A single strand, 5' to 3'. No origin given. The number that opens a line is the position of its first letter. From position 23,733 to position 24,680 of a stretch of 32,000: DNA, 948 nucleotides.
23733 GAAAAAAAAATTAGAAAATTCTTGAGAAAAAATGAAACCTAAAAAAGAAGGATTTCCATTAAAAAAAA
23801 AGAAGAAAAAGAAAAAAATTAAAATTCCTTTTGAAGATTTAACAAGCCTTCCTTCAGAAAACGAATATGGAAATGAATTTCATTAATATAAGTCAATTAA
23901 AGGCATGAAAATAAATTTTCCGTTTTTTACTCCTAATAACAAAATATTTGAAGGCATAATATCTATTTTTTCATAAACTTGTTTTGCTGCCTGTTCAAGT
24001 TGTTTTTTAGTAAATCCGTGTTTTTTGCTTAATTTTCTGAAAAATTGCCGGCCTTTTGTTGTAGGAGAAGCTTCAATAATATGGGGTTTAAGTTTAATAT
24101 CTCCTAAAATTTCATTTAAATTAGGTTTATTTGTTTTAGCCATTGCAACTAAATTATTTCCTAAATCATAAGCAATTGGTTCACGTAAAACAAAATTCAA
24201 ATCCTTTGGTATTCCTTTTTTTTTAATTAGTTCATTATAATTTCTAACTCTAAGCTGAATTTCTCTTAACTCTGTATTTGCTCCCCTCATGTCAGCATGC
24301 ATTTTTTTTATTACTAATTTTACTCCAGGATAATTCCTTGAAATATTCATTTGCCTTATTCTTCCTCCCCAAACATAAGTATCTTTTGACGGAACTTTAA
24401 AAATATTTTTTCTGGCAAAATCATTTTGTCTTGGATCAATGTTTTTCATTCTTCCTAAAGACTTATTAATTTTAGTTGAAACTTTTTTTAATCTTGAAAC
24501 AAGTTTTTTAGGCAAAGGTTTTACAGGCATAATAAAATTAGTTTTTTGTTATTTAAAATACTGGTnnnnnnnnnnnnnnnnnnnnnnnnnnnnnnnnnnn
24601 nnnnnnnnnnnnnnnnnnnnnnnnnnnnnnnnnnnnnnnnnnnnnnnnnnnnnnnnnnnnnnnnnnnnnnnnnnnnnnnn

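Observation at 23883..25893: Three head-to-tail paralogs with a truncated protein-kinase-like signature that ends right after the DFG-equivalent Asp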

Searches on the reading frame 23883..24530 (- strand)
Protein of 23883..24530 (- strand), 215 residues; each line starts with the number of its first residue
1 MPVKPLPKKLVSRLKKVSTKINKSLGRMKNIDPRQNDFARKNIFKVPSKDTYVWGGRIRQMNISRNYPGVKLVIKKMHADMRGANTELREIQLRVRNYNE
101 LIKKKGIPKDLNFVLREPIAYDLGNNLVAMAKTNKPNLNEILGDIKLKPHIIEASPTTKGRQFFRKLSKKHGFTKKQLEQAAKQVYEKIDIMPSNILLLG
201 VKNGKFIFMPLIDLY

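Call 4: search_protein_families(library=pfam, proteins=[window:23883-24530:-], max_evalue=10)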
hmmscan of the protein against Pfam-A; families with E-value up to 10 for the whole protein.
window:23883-24530:- (215 aa): 3 families
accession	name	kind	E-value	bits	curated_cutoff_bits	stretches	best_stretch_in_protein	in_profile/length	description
PF20513.3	UBact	-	0.17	12.1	27.8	1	24-35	22-33/43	Prokaryotic ubiquitin-like protein UBact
PF08651.15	DASH_Duo1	-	0.22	11.8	25.4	1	72-104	14-46/74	DASH complex subunit Duo1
PF09135.16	Alb1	-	2.9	9.2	22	1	15-37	75-97/105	Alb1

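Call 5: search_protein_families(library=ncbifam, proteins=[window:23883-24530:-], max_evalue=10)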
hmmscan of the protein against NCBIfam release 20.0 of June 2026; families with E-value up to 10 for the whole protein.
window:23883-24530:- (215 aa): 1 family
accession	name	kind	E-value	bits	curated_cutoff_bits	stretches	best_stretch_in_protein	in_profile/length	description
NF033388.0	ubiq_like_UBact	equivalog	1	9.7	35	1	25-35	34-44/54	ubiquitin-like protein UBact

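Call 7: find_homologous_proteins(query=window:23883-24530:-, max_evalue=0.01)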
Query window:23883-24530:- (215 aa): 17 proteins with E <= 0.01 among 342 candidates.
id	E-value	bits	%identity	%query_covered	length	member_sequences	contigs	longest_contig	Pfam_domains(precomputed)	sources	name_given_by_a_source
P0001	3.7e-135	466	100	100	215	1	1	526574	-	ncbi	-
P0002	1.5e-72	261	62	100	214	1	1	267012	-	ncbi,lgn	-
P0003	3.8e-65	237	58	100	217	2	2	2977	-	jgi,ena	-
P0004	5.1e-58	214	53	100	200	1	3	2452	-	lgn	-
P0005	5.4e-57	211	55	100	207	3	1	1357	-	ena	-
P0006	5.3e-56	207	53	100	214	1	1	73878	-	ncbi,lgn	ncbi:MAG: hypothetical protein ABIJ74_02035 [archaeon]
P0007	2.3e-54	202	53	100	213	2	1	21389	-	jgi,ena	-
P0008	8.5e-47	177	48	100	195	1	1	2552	-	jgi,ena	-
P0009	1.4e-44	170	49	100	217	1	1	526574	-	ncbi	-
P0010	1.8e-34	137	44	100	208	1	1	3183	-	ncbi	-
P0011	2.3e-34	137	41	100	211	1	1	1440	-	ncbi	-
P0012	4.0e-32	130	40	100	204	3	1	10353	-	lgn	-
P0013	1.5e-31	128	42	100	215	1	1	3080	-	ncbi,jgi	jgi:hypothetical protein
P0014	1.1e-28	118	39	95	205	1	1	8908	-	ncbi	-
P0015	6.4e-24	103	38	100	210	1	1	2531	-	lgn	-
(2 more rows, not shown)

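Call 11: search_solved_structures(query=A2, max_evalue=10, show_alignments=3)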
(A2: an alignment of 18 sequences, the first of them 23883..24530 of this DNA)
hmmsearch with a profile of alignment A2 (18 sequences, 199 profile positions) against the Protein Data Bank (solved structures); distinct sequences matched with E-value up to 10: 9.
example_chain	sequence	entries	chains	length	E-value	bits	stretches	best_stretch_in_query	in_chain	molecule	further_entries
3vmq_A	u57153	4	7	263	0.11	15.8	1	120-169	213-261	Monofunctional glycosyltransferase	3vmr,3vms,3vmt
8cpn_A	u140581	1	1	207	0.11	15.7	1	72-155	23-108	PolB16 intein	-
8cpo_A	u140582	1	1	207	0.13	15.5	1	72-150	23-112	PolB16 Intein Cys-less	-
3hzs_A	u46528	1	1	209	0.2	14.9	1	120-169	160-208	Monofunctional glycosyltransferase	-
5zzk_A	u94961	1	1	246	0.2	14.9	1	120-169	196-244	Monofunctional glycosyltransferase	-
6ftb_A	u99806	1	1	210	0.2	14.9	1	120-169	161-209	Monofunctional glycosyltransferase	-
2rpb_A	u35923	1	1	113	0.41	13.8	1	103-149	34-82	hypothetical membrane protein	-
9gb5_G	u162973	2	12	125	0.6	13.3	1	28-87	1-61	gp51 - Neck valve protein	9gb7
5b19_A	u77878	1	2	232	0.82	12.9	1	44-97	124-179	Aspartate racemase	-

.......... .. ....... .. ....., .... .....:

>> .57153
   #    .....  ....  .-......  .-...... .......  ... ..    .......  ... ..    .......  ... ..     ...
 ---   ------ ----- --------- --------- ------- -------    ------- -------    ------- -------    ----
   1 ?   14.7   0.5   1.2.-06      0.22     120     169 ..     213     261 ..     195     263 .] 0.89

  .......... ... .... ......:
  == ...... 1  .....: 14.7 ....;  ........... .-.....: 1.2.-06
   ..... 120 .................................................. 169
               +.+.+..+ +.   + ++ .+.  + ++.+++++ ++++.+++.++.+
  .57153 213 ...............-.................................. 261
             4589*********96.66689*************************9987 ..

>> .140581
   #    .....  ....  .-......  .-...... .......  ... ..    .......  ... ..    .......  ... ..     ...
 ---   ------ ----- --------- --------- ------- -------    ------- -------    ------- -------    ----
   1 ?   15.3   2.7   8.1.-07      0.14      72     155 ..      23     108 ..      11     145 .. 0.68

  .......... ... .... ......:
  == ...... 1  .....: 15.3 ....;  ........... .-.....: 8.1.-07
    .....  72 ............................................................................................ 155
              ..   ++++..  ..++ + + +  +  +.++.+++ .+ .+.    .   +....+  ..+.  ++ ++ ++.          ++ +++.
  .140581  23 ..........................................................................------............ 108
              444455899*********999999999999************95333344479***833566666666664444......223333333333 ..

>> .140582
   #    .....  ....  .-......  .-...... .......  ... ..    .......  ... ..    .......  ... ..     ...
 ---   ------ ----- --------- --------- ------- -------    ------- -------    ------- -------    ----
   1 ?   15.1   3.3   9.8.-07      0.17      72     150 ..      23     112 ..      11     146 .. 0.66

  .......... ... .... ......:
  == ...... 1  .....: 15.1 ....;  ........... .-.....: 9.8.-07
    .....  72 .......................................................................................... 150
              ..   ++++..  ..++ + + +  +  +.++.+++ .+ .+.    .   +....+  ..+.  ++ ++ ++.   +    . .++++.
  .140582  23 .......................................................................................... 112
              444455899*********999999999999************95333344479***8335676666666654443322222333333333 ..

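Call 16: predict_structure(alignment_id=A2)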
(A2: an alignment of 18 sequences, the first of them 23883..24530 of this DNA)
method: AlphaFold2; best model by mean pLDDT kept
length: 215 residues; sequences in the alignment: 18
mean_pLDDT: 88.3   pTM: 0.83
mean pLDDT of the five models: 88.3, 88.1, 88.0, 87.9, 86.6
residues with pLDDT >= 90: 139; 70-90: 59; 50-70: 15; < 50: 2
segments of 3 or more residues with pLDDT < 50: none
pLDDT, mean of each block of 10 residues (from residue 1): 82 97 95 80 83 90 94 87 70 94 87 94 94 91 75 77 96 95 91 91 95 82
secondary structure, 60 per line:
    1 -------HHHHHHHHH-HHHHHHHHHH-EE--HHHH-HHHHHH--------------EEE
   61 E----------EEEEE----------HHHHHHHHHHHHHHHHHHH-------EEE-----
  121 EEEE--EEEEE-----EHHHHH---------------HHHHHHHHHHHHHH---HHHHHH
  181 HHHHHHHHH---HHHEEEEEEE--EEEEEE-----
elements in order: H8-16 H18-27 H33-36 H38-43 E58-61 E72-76 H87-105 E113-115 E121-124 E127-131 H138-142 H158-171 H175-189 E196-202 E205-210

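Call 19: fold_search(model_id=the predicted structure, library=pdb)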
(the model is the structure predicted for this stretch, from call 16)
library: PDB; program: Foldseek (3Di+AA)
matches with E <= 10: 1394; with E <= 0.001: 0
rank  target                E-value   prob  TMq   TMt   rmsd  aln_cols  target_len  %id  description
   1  9tyi_A                1.7e-03  0.69  0.22  0.19  15.4       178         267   13  Structure of the MAP2K MEK1 without bound nucleotide in complex with its substrate MAPK ERK2 (released 2026-02-25)
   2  9eto_A                5.6e-03  0.35  0.22  0.15  18.0       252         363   13  PsiK from Psilocybe cubensis (released 2024-11-06)
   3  8k20_B                7.2e-03  0.84  0.27  0.28   8.7       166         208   11  Cryo-EM structure of KEOPS complex from Arabidopsis thaliana (released 2024-04-03)
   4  5uxd_B                8.2e-03  0.20  0.17  0.14  18.4       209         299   12  Crystal structure of macrolide 2'-phosphotransferase MphH from Brachybacterium faecium in complex with azithromycin (released 2017-08-23)
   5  3en9_A                1.1e-02  0.69  0.26  0.13   8.1       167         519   14  Structure of the Methanococcus jannaschii KAE1-BUD32 fusion protein (released 2008-11-04)
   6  9hz0                  1.2e-02  0.54  0.24  0.21   8.4       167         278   16  Protein kinase MKK7 in complex with K221 targeting compound 1 (released 2025-06-04)
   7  5n93                  1.3e-02  0.57  0.25  0.22   8.8       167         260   13  TTK kinase domain in complex with TC-Mps1-12 (released 2017-05-31)
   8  3enh_B                1.4e-02  0.63  0.25  0.14   8.1       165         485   14  Crystal structure of Cgi121/Bud32/Kae1 complex (released 2008-10-28)
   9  3vvh_B                1.5e-02  0.51  0.25  0.21   9.0       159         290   13  X-ray structure of the human mitogen-activated protein kinase kinase 1 (MEK1) in complex with an inhibitor and MgATP (released 2013-08-28)
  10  8v8v_A                1.9e-02  0.69  0.33  0.10   7.7       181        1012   15  PI3Ka H1047R co-crystal structure with inhibitor in cryptic pocket near H1047R (compound 7). (released 2024-03-20)
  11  6yg2                  2.0e-02  0.44  0.24  0.20   8.3       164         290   16  Crystal structure of MKK7 (MAP2K7) in complex with ibrutnib, with covalent and allosteric binding modes (released 2020-08-12)
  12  5z1e                  2.0e-02  0.44  0.24  0.20   8.5       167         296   15  MAP2K7 C218S mutant-inhibitor (released 2019-01-02)
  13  8ts9_A                2.1e-02  0.63  0.28  0.08   7.3       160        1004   14  Human PI3K p85alpha/p110alpha H1047R bound to compound 1 (released 2023-11-22)
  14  3enh_A                2.1e-02  0.54  0.25  0.13   8.1       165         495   14  Crystal structure of Cgi121/Bud32/Kae1 complex (released 2008-10-28)
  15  7ovl                  2.1e-02  0.51  0.25  0.21   8.3       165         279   15  Protein kinase MKK7 in complex with methoxycyclohexyl-substituted indazole (released 2022-07-20)
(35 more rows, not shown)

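Call 20: search_protein_representatives(alignment_id=A2)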
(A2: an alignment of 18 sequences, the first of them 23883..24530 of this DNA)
Query: 18 sequences, 199 profile positions. Proteins with E-value up to 0.001 (for the whole library): 276; up to 1e-10: 257; up to 1e-30: 166. The best 150 are listed.
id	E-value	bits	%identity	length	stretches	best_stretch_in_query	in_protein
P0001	1.2e-81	289.8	-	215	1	1-199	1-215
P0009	1.0e-74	267.2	-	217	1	1-198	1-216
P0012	3.6e-74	265.4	-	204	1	1-199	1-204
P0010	2.1e-71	256.4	-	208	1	1-199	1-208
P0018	2.2e-68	246.6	-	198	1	1-198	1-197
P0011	2.4e-67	243.1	-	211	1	1-198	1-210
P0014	2.2e-66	240.0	-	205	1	1-198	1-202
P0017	8.5e-66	238.1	-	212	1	1-199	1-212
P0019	1.5e-65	237.3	-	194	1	1-198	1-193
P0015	3.0e-64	233.0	-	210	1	1-199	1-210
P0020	1.6e-63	230.7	-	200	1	1-198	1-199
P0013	3.6e-63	229.5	-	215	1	1-199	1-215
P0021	4.1e-63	229.3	-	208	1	1-198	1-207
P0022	8.8e-63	228.2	-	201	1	1-198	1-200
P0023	1.5e-62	227.5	-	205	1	1-198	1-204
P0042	3.4e-55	203.5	-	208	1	3-198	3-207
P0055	1.2e-52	195.2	-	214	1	1-199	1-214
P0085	1.2e-45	172.3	-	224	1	1-198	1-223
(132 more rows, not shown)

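Call 26: find_homologous_proteins(query=A2, max_evalue=0.001)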
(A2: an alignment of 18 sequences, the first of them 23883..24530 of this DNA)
Query A2 (18 sequences) (215 aa, profile of the alignment): 41 proteins with E <= 0.001 among 6233 candidates.
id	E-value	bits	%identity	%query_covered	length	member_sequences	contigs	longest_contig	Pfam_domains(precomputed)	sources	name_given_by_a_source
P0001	3.8e-81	290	100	100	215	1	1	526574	-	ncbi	-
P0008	3.3e-80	287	48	100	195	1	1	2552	-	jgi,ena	-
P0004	9.3e-79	282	53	100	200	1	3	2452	-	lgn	-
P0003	5.7e-78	279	58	100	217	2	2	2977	-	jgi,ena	-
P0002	1.0e-77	279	62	100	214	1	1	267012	-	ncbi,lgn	-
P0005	5.9e-77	276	55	100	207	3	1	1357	-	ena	-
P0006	1.7e-75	271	53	100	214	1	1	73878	-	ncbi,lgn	ncbi:MAG: hypothetical protein ABIJ74_02035 [archaeon]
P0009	3.2e-74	267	49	100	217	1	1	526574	-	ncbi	-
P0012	1.1e-73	265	40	100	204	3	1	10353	-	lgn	-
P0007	1.0e-72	262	53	100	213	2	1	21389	-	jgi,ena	-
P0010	6.6e-71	256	44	100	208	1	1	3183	-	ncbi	-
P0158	8.5e-71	256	44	100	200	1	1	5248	-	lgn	-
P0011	7.5e-67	243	41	100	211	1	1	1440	-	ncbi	-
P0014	7.0e-66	240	39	95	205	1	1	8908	-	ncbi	-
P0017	2.7e-65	238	38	100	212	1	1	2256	-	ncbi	-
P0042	1.1e-54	204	39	100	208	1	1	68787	-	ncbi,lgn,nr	ncbi:MAG: hypothetical protein Q7S92_02195 [Candidatus Diapherotrites archaeon]|nr:hypothetical prot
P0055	3.6e-52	195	37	100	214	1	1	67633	-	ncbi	-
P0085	3.9e-45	172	34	100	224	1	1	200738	-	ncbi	ncbi:MAG: hypothetical protein V1676_03735 [Candidatus Diapherotrites archaeon]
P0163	1.5e-33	135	40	65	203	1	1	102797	-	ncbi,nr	ncbi:MAG: hypothetical protein NT067_03400 [Candidatus Diapherotrites archaeon]|nr:hypothetical prot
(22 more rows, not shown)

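Call 27: find_encoding_contigs(protein=P0002, flank=6000, max_places=3)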
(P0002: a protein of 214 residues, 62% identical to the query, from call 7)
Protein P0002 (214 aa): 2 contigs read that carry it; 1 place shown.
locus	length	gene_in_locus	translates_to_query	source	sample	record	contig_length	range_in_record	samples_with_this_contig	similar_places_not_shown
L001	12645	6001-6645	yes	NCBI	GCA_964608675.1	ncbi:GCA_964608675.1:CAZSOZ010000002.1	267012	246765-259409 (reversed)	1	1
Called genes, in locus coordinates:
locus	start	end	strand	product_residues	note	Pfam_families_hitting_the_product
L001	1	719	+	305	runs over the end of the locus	PF01180:DHO_dh, PF01207:Dus (faint)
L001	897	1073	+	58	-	-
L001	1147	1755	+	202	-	-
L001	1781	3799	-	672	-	PF03030:H_PPase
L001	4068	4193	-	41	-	-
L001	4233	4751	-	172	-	PF02778:tRNA_int_endo_N, PF01974:tRNA_int_endo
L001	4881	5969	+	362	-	PF00579:tRNA-synt_1b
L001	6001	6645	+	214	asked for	-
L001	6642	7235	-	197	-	-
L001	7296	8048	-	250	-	-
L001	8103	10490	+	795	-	PF00133:tRNA-synt_1, PF01921:tRNA-synt_1f (faint), PF01406:tRNA-synt_1e (faint), PF09334:tRNA-synt_1g, PF08264:Anticodon_1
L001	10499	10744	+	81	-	-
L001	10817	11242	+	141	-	PF06210:DUF1003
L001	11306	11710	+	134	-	-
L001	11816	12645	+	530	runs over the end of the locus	PF13462:Thioredoxin_4 (weak), PF01323:DSBA (faint), PF03227:GILT, PF13743:Thioredoxin_5 (faint), PF03227:GILT (weak)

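Call 28: find_encoding_contigs(protein=P0006, flank=6000, max_places=3)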
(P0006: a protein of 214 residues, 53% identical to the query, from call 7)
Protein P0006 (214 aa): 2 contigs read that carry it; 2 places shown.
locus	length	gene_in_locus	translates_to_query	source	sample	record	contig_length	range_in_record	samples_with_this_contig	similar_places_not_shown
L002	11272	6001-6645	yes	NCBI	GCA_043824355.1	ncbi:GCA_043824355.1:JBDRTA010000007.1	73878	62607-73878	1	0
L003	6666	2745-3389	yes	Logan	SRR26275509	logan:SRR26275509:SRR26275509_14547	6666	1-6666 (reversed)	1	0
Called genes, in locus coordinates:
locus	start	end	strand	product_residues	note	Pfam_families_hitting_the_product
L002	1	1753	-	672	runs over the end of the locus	PF03030:H_PPase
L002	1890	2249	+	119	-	-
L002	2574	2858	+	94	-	-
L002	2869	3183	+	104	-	PF04014:MazE_antitoxin (weak)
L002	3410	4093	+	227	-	-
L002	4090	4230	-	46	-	-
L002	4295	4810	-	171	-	PF02778:tRNA_int_endo_N, PF01974:tRNA_int_endo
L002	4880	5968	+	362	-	PF00579:tRNA-synt_1b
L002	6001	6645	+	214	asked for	-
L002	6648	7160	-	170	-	-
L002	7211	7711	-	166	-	-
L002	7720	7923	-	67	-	PF18929:DUF5678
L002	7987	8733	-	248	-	-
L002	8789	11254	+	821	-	PF00133:tRNA-synt_1, PF01921:tRNA-synt_1f (faint), PF01406:tRNA-synt_1e (faint), PF09334:tRNA-synt_1g, PF08264:Anticodon_1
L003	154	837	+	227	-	-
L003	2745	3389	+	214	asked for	-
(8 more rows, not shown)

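Call 29: find_encoding_contigs(protein=P0085, flank=6000, max_places=2)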
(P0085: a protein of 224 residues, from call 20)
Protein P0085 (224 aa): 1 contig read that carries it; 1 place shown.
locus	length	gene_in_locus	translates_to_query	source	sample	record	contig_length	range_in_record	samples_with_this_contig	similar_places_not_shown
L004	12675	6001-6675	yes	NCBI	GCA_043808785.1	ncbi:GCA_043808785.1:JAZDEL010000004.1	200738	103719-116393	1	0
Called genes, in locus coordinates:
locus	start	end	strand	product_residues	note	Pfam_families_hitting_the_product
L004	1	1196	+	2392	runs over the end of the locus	PF13620:CarboxypepD_reg (faint), PF17802:SpaA (faint), PF11974:bMG3 (faint)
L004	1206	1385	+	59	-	-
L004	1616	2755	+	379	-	PF12323:HTH_OrfB_IS605, PF01385:OrfB_IS605, PF07282:Cas12f1-like_TNB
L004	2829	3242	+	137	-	-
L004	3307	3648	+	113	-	-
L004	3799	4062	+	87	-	-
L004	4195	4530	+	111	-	-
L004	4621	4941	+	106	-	-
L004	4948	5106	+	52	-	-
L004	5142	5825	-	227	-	-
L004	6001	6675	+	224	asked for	-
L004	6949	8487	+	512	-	-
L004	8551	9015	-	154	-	-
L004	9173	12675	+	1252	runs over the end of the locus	PF03104:DNA_pol_B_exo1, PF10108:DNA_pol_B_exo2 (faint), PF13482:RNase_H_2 (weak), PF00136:DNA_pol_B, PF14890:Intein_splicing, PF00136:DNA_pol_B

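Call 30: find_encoding_contigs(protein=P0042, flank=6000, max_places=2)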
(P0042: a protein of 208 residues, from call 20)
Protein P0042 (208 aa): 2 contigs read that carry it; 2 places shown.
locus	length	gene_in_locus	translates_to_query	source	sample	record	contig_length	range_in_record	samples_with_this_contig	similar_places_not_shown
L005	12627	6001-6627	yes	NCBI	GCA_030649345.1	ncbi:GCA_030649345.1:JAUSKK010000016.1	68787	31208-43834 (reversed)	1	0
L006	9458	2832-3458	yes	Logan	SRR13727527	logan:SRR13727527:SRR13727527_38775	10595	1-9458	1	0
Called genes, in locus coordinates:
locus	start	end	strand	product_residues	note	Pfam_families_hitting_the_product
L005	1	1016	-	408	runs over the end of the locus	PF00162:PGK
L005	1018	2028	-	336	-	PF00044:Gp_dh_N, PF02800:Gp_dh_C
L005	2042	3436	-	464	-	PF02878:PGM_PMM_I, PF02879:PGM_PMM_II, PF02880:PGM_PMM_III, PF00408:PGM_PMM_IV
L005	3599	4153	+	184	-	-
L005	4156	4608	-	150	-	PF00293:NUDIX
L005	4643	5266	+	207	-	-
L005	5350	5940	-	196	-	PF24656:CEPT76_peptidase (weak)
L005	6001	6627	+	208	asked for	-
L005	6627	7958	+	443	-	PF00753:Lactamase_B, PF13483:Lactamase_B_3 (weak), PF23023:Anti-Pycsar_Apyc1, PF12706:Lactamase_B_2, PF16661:Lactamase_B_6, PF10996:Beta-Casp, PF07521:RMMBL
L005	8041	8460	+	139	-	-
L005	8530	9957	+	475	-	PF20942:DUF4785_2nd (weak)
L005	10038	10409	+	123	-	-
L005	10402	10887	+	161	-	-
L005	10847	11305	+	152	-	-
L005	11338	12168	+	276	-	-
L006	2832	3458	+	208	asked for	-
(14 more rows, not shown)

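Call 31: find_encoding_contigs(protein=P0163, flank=6000, max_places=2)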
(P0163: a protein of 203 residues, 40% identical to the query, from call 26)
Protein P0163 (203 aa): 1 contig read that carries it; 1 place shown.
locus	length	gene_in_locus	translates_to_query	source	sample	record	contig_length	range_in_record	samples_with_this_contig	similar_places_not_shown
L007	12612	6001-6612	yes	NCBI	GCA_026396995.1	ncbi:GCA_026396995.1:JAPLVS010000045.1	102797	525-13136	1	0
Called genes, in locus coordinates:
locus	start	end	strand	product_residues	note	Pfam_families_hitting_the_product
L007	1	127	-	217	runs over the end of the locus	PF00252:Ribosomal_L16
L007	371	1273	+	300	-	PF22025:ThiI_fer, PF02926:THUMP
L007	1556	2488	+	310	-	-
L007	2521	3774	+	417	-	PF00149:Metallophos, PF12850:Metallophos_2 (faint)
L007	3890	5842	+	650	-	PF16177:ACAS_N, PF00501:AMP-binding, PF13193:AMP-binding_C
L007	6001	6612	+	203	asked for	-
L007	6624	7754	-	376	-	PF04406:TP6A_N, PF21180:TOP6A-Spo11_Toprim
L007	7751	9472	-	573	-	PF02518:HATPase_c, PF13589:HATPase_c_3 (weak), PF09239:Topo-VIb_trans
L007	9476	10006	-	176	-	PF00013:KH_1 (weak), PF22675:KH-I_KHDC4-BBP (faint), PF21800:KH_KRR1_2nd, PF22891:KH_PNO1_2nd, PF00013:KH_1 (weak)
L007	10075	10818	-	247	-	PF03109:ABC1 (faint), PF01163:RIO1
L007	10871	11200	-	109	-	PF01176:eIF-1a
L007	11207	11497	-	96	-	PF04242:DUF424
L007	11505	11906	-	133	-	PF01873:eIF-5_eIF-2B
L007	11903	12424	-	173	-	PF16100:RMI2 (weak), PF01336:tRNA_anti-codon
